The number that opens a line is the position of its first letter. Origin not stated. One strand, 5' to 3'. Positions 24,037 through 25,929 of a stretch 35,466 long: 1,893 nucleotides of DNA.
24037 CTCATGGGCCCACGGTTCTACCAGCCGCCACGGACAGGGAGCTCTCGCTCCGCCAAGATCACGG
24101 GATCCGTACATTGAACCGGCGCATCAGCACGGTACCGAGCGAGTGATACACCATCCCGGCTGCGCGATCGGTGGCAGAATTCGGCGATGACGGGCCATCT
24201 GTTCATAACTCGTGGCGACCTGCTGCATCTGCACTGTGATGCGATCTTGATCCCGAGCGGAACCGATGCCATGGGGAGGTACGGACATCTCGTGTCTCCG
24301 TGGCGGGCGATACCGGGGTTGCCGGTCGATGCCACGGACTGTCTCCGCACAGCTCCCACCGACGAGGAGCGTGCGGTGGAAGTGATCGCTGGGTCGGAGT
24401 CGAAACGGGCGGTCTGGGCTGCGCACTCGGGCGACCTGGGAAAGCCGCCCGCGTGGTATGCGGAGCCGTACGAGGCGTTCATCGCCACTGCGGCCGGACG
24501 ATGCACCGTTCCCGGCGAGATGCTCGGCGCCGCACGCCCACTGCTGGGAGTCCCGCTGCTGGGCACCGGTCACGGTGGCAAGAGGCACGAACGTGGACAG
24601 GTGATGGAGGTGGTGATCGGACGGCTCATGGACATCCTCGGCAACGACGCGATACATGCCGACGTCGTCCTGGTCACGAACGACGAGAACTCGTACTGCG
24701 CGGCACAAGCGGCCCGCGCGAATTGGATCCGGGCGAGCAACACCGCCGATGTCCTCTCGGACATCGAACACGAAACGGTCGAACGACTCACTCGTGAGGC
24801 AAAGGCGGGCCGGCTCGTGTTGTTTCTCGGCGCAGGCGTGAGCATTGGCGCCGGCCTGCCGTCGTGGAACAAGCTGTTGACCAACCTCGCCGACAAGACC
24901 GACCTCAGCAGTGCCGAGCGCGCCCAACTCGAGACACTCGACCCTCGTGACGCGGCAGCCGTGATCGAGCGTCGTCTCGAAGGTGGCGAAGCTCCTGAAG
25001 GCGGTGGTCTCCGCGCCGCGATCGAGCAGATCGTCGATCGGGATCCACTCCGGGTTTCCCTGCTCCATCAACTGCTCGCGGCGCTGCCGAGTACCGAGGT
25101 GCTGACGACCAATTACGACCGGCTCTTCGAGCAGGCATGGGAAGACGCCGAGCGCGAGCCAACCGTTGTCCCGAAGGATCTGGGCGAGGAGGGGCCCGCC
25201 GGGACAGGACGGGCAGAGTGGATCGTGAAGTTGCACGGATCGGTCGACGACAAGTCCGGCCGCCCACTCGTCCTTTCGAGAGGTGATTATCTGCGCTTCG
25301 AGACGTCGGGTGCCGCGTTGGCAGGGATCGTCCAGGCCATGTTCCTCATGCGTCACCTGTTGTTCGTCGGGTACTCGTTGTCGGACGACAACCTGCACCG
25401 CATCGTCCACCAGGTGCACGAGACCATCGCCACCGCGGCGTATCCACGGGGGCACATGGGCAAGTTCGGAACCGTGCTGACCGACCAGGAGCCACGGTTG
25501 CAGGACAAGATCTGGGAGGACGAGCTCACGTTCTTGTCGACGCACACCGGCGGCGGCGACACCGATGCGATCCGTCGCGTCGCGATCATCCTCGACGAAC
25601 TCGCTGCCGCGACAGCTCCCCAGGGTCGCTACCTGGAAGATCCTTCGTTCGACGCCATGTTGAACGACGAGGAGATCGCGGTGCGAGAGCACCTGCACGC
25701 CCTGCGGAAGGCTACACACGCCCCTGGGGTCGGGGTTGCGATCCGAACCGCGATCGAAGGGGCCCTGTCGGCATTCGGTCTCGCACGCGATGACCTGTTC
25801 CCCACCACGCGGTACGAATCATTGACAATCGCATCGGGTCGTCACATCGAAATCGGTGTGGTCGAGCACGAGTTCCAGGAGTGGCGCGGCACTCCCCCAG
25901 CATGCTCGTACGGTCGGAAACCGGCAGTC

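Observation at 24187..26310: Macro/SLOG-like + SIR2 + VRR-NUC in one 707-aa protein: candidate undescribed NAD-linked, dual-effector immune protein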

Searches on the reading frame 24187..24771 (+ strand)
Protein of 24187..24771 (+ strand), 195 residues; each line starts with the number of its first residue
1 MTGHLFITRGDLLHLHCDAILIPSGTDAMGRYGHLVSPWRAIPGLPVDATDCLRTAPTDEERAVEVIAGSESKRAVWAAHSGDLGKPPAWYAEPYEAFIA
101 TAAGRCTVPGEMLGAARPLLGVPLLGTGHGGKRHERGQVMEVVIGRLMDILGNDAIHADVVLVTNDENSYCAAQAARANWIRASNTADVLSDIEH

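Call 15: search_protein_families(library=pfam, proteins=[window:24187-24771:+], max_evalue=1)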
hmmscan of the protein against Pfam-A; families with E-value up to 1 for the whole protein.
window:24187-24771:+ (195 aa): 0 families

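Call 17: search_solved_structures(query=window:24187-24771:+, max_evalue=10, show_alignments=2)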
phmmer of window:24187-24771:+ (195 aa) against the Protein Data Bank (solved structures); distinct sequences matched with E-value up to 10: 4.
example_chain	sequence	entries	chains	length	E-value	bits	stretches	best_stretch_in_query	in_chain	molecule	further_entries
7ny6_A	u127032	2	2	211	0.15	15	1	5-81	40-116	Histone macroH2A1.1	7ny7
5gkx_A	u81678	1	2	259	0.35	13.8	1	113-148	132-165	Uncharacterized protein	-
4dwz_A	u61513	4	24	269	0.37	13.7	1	113-148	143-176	Hypothetical protein TON_0340 | Uncharacterized protein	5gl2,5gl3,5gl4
4fc5_A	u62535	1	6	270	0.37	13.7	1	113-148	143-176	Putative uncharacterized protein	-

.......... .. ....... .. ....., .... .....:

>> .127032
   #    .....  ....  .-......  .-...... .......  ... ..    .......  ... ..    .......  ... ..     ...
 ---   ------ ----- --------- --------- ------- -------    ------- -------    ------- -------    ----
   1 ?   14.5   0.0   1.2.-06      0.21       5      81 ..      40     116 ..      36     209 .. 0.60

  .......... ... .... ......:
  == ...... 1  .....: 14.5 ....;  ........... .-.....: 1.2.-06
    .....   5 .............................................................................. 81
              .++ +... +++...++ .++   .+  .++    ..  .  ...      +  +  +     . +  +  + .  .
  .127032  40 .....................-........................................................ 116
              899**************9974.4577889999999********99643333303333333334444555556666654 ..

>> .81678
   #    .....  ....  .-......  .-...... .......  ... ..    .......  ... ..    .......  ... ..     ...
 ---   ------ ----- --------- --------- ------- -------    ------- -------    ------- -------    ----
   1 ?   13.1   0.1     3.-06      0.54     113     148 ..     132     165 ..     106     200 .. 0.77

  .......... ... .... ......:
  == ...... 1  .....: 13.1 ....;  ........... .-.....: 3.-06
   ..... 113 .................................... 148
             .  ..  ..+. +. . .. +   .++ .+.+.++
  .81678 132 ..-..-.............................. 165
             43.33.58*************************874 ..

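Call 42: search_solved_structures(query=A3, max_evalue=10, show_alignments=3)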
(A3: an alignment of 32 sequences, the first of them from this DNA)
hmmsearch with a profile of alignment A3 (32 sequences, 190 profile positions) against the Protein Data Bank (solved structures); distinct sequences matched with E-value up to 10: 6.
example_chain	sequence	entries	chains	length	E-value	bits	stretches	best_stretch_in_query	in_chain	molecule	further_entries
7ny6_A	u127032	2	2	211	2.6e-08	37.5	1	4-170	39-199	Histone macroH2A1.1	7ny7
9cc5_A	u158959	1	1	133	0.25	14.7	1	43-125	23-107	Amylin-NHO-22 Binder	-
7e52_A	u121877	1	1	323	0.26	14.7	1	6-39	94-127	Thioredoxin reductase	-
5usx_A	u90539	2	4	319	0.64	13.4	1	6-29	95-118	Thioredoxin reductase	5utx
5vt3_A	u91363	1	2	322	0.65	13.4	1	6-29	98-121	Thioredoxin reductase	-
2dx6_A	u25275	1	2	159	0.69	13.3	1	115-150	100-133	Hypothetical protein TTHA0132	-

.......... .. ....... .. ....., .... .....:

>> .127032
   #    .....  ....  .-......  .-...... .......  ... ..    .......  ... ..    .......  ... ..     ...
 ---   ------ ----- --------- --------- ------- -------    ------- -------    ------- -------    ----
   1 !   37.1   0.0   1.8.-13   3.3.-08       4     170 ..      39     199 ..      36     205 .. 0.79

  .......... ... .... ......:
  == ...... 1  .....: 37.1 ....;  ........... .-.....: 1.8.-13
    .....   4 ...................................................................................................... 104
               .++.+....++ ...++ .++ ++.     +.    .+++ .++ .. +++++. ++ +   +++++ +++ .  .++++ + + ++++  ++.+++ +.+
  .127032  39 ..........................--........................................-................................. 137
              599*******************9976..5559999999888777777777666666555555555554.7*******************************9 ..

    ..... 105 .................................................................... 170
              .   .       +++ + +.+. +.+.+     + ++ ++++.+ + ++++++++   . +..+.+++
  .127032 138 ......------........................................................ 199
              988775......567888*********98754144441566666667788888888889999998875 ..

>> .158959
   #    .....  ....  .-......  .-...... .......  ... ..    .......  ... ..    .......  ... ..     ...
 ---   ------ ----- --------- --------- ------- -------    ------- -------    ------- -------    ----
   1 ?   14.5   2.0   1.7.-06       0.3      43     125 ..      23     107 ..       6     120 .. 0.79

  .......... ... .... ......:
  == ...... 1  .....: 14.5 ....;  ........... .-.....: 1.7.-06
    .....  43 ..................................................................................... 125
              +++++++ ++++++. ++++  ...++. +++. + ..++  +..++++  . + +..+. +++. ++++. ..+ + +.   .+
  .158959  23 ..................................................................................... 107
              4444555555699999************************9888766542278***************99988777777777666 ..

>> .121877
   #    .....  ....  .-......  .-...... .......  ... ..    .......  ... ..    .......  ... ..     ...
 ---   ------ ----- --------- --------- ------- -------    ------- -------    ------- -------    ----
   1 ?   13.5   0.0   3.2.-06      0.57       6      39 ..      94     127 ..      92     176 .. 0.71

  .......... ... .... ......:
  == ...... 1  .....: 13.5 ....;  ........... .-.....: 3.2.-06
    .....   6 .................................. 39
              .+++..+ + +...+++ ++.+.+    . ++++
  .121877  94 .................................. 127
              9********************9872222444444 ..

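Call 45: predict_structure(alignment_id=A3)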
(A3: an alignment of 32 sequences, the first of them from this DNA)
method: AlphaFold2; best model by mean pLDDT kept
length: 190 residues; sequences in the alignment: 32
mean_pLDDT: 92.6   pTM: 0.89
mean pLDDT of the five models: 92.6, 92.4, 91.6, 91.3, 91.1
residues with pLDDT >= 90: 157; 70-90: 24; 50-70: 8; < 50: 1
segments of 3 or more residues with pLDDT < 50: none
pLDDT, mean of each block of 10 residues (from residue 1): 94 96 96 95 96 97 96 94 93 97 81 84 88 88 97 95 96 97 77
secondary structure, 60 per line:
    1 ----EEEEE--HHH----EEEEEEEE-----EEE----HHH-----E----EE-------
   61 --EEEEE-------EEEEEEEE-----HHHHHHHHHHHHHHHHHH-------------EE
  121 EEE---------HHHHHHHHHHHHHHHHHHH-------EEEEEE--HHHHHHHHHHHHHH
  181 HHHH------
elements in order: E5-9 E19-26 E32-34 E63-67 E75-82 H88-105 E119-123 H133-151 E159-164 H167-184

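Call 50: fold_search(model_id=the predicted structure, library=pdb)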
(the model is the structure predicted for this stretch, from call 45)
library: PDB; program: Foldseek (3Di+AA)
matches with E <= 10: 600; with E <= 0.001: 79
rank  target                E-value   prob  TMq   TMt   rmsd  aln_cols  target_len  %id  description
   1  5cb5_A                6.5e-06  1.00  0.64  0.70   4.6       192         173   18  Structural Insights into the Mechanism of Escherichia coli Ymdb (released 2015-11-04)
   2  1spv                  7.8e-06  1.00  0.65  0.71   4.5       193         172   17  Crystal Structure of the Putative Phosphatase of Escherichia coli, Northeast Structural Genomoics Target ER58 (released 2004-04-06)
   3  7ny6                  9.5e-06  1.00  0.65  0.66   4.7       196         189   15  Crystal structure of the Capsaspora owczarzaki macroH2A macrodomain (released 2021-11-24)
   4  5cms_F                1.0e-05  1.00  0.64  0.70   4.6       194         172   18  Structural Insights into the Mechanism of Escherichia coli Ymdb (released 2015-11-04)
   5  5cb5_J                1.0e-05  1.00  0.64  0.70   4.7       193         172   17  Structural Insights into the Mechanism of Escherichia coli Ymdb (released 2015-11-04)
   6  5iit_B                1.2e-05  1.00  0.63  0.36   4.9       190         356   14  Structure of SPX domain of the yeast inorganic polyphophate polymerase Vtc4 crystallized by carrier-driven crystalliza (released 2016-04-27)
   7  3gqo_B                1.3e-05  1.00  0.60  0.70   4.0       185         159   18  Crystal structure of macro domain of Venezuelan Equine Encephalitis virus in complex with ADP-ribose (released 2009-07-21)
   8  5cms_G                1.4e-05  1.00  0.64  0.71   4.7       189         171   18  Structural Insights into the Mechanism of Escherichia coli Ymdb (released 2015-11-04)
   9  5iit_A                1.8e-05  1.00  0.65  0.37   4.7       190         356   14  Structure of SPX domain of the yeast inorganic polyphophate polymerase Vtc4 crystallized by carrier-driven crystalliza (released 2016-04-27)
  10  7d3y_B                1.8e-05  1.00  0.64  0.38   6.1       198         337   13  Crystal structure of the osPHR2-osSPX2 complex (released 2021-10-06)
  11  5cms_A                2.2e-05  1.00  0.64  0.70   4.5       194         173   18  Structural Insights into the Mechanism of Escherichia coli Ymdb (released 2015-11-04)
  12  7d3y_A                2.2e-05  1.00  0.63  0.37   5.7       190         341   14  Crystal structure of the osPHR2-osSPX2 complex (released 2021-10-06)
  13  1yd9_A                2.5e-05  1.00  0.66  0.67   4.9       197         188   15  1.6A Crystal Structure of the Non-Histone Domain of the Histone Variant MacroH2A1.1. (released 2005-09-27)
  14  5cb5_D                2.8e-05  1.00  0.62  0.69   4.7       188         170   18  Structural Insights into the Mechanism of Escherichia coli Ymdb (released 2015-11-04)
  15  5cb5_O                3.2e-05  1.00  0.66  0.72   4.4       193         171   16  Structural Insights into the Mechanism of Escherichia coli Ymdb (released 2015-11-04)
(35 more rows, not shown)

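Call 60: find_homologous_proteins(query=A3, max_evalue=0.001)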
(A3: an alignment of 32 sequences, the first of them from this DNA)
Query A3 (32 sequences) (190 aa, profile of the alignment): 8 proteins with E <= 0.001 among 7551 candidates.
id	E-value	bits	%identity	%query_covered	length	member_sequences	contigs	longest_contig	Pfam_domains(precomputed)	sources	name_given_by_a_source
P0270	1.5e-53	200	32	95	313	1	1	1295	-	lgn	-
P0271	1.9e-49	186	31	93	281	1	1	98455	-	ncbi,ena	-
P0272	2.4e-39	153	47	87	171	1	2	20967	-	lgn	-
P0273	5.4e-39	152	34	77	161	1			-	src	-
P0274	1.2e-33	135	43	27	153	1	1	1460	-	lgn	-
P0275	1.7e-27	115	35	46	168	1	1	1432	-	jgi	jgi:hypothetical protein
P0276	3.2e-24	104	50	21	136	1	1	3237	-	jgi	jgi:hypothetical protein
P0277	2.6e-23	101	59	15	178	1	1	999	-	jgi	jgi:hypothetical protein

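Call 61: find_encoding_contigs(protein=P0271, flank=6000, max_places=2)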
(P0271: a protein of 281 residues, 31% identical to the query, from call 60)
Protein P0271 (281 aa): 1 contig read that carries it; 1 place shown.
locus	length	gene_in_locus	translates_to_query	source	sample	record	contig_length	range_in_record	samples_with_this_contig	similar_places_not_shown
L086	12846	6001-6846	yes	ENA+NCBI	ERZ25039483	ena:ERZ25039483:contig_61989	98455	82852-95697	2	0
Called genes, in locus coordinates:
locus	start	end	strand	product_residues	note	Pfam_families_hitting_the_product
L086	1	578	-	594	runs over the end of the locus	PF21850:DUF6909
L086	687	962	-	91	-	-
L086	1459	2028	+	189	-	PF18178:Cap17-like_N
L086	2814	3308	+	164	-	PF00929:RNase_T (weak), PF16473:Rv2179c-like (weak)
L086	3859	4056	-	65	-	-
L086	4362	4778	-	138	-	-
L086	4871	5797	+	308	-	PF18144:SMODS (weak)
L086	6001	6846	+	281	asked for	-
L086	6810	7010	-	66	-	-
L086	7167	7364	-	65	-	-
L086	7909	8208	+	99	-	PF13182:DUF4007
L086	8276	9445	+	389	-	PF13182:DUF4007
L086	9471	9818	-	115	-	-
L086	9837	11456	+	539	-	-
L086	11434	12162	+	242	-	-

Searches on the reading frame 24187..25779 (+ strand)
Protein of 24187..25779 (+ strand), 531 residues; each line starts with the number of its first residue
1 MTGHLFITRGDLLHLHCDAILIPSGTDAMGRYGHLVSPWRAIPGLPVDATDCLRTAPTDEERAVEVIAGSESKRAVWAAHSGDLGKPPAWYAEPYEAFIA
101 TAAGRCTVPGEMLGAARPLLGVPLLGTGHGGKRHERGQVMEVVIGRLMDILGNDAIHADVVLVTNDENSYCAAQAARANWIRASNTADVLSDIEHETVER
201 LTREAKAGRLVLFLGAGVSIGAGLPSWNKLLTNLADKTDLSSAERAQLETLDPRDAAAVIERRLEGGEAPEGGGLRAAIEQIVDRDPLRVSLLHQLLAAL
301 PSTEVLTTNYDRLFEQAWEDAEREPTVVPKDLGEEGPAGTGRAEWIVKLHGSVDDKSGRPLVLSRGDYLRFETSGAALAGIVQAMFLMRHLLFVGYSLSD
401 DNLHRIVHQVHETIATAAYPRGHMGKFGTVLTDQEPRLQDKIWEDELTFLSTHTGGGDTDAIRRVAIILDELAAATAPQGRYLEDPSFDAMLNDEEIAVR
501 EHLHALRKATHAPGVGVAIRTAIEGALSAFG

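Call 96: search_dna_similar(query=window:24187-25779:+, collection=plasmids, mode=protein, max_evalue=1e-10, max_rows=15)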
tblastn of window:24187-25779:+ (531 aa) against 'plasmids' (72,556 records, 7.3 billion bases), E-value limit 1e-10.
Records with a match: 20; places in all: 20; records where one place covers at least 80% of the query: 0.
Best place of each record, by identity: <60% 20.
By first word of the organism name: Sinorhizobium 5; Mesorhizobium 5; Lactiplantibacillus 3; Agrobacterium 2; Pelagibacterium 1; Chelatococcus 1; Levilactobacillus 1; Bradyrhizobium 1; Secundilactobacillus 1.
By predicted mobility (MOB-suite, as given by PLSDB): non-mobilizable 8; mobilizable 7; conjugative 5.
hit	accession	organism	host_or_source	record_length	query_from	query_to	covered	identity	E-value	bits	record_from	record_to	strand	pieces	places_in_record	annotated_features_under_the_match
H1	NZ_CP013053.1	Sinorhizobium americanum CCGM7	Phaseolus vulgaris,root nodules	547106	200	448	47%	32.2%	1e-16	91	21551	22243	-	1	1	SIR2 family protein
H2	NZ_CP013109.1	Sinorhizobium americanum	Vachellia farnesiana,cell culture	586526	200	448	47%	32.2%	1e-16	91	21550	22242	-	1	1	SIR2 family protein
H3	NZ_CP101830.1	Pelagibacterium sp. H642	soil,desert land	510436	184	442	49%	29.3%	4e-14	83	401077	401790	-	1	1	SIR2 family protein | ATP-dependent DNA ligase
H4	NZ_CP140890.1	Sinorhizobium medicae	Medicago lupulina,whole organism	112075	208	447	45%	31.6%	2e-14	84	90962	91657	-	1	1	SIR2 family protein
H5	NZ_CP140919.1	Sinorhizobium medicae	Medicago lupulina,whole organism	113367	208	447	45%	31.6%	2e-14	84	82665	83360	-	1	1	SIR2 family protein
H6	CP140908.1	Sinorhizobium medicae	Medicago lupulina,whole organism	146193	208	447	45%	31.6%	2e-14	84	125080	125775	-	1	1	SIR2 family protein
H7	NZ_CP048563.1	Agrobacterium fabrum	walnut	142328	208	447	45%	31.3%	4e-15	87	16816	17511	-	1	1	SIR2 family protein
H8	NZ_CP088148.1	Mesorhizobium ciceri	Cicer arietinum L.,cell culture,radical ...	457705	211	436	43%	31.2%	3e-14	84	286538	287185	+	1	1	SIR2 family protein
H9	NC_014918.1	Mesorhizobium ciceri biovar biserrulae WSM1271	-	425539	211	436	43%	31.2%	3e-14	84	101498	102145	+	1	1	SIR2 family protein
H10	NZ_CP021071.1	Mesorhizobium sp. WSM1497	Biserrula pelecinus L.,cell ...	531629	211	436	43%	31.2%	3e-14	84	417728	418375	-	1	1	SIR2 family protein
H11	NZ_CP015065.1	Mesorhizobium ciceri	Astragalus pelecinus,Pure Sample,Plant ...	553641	211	436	43%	31.2%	3e-14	84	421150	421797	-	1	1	SIR2 family protein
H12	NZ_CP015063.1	Mesorhizobium ciceri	Cicer arietinum,Pure Sample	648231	211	436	43%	31.2%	3e-14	84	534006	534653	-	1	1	SIR2 family protein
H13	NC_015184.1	Agrobacterium tumefaciens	-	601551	212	417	39%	33.7%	7e-16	89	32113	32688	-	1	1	SIR2 family protein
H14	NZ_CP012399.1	Chelatococcus sp. CO-6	whole organism,Shengli Oilfield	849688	198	419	42%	30.7%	2e-13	81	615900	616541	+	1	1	SIR2 family protein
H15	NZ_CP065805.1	Lactiplantibacillus plantarum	Sichuan pickle,whole organism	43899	184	444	49%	25.8%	4e-13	80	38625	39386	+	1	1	SIR2 family protein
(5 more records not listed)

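Call 97: search_dna_similar(query=window:24187-25779:+, collection=phages, mode=protein, max_evalue=0.00001, max_rows=10)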
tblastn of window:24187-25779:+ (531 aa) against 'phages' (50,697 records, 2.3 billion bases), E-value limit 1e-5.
Records with a match: 2; places in all: 2; records where one place covers at least 80% of the query: 0.
Best place of each record, by identity: <60% 2.
By first word of the organism name: Bacteriophage 1; Streptococcus 1.
By host as written in the record: - 1; Streptococcus vestibularis SVE8 1.
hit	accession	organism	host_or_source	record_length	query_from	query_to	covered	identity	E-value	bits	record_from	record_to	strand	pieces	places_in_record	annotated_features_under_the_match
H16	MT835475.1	Bacteriophage sp.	human fecal samples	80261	212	400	36%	26.7%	2e-9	67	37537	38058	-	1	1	record has no annotation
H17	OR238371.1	Streptococcus phage SVep1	Streptococcus vestibularis SVE8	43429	305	407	19%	27.9%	3e-6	56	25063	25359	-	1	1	hypothetical protein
